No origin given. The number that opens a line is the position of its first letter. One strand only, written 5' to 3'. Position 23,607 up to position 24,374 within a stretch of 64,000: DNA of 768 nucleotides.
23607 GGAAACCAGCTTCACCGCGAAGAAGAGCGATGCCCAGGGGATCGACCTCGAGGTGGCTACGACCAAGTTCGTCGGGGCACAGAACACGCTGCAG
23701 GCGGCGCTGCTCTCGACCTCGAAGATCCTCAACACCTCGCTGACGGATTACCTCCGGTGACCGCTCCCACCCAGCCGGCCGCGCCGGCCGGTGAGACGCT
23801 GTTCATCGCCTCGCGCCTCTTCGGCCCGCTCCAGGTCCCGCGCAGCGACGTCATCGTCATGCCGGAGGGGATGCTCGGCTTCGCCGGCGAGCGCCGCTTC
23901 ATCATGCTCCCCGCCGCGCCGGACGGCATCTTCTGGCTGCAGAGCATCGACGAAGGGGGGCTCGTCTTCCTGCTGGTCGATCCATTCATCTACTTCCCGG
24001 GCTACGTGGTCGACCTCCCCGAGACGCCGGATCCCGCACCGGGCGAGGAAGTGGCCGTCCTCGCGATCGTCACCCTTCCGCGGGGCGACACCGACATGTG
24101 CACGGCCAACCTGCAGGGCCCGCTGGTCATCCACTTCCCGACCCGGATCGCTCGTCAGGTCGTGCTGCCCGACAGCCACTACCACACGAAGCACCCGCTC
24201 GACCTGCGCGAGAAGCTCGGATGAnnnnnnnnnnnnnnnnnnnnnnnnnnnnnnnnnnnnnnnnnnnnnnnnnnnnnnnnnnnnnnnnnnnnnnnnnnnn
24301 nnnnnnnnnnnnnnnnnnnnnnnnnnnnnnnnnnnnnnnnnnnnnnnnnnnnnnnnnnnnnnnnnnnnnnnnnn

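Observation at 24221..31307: Seven-kb flagellin-modification island between fliW and fliC (GT4, two TPR-GT proteins, a dual methyltransferase) with no sugar-biosynthesis genes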

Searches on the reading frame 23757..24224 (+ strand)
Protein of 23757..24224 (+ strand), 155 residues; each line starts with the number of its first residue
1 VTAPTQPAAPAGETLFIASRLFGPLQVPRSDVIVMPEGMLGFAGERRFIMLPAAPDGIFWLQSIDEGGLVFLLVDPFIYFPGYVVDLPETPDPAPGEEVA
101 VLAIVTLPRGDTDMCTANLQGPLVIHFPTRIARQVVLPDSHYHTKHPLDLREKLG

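Call 4: search_protein_families(library=pfam, proteins=[window:23757-24224:+], max_evalue=0.01)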
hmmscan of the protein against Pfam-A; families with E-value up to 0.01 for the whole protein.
window:23757-24224:+ (155 aa): 1 family
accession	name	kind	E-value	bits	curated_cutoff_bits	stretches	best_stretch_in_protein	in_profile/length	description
PF02623.20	FliW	-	1e-28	100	25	1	33-148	1-122/122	FliW protein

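Call 5: search_protein_families(library=ncbifam, proteins=[window:23757-24224:+], max_evalue=0.01)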
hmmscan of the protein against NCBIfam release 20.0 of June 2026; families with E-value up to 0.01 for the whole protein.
window:23757-24224:+ (155 aa): 7 families
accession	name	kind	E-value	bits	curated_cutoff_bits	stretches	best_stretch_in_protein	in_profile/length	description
NF009799.0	PRK13285.2-2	equivalog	1.1e-27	96.5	165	1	22-150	8-139/150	flagellar assembly protein FliW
NF009801.0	PRK13285.2-4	equivalog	2.3e-27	95.3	223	1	17-148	3-137/152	flagellar assembly protein FliW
NF009793.2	PRK13285.1-1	equivalog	2.1e-26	92.1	130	1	25-148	3-131/132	flagellar assembly protein FliW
NF009800.0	PRK13285.2-3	equivalog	1.5e-25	89.8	226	1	19-147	5-136/149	flagellar assembly protein FliW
NF009798.0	PRK13285.2-1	equivalog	1.4e-20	73.7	208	1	17-147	3-138/159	flagellar assembly protein FliW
NF009792.0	PRK13284.1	equivalog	1.7e-12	47.4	171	1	17-138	3-134/146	flagellar assembly protein FliW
NF009790.1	PRK13282.1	equivalog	0.0021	18.2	135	1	56-143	25-114/128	flagellar assembly protein FliW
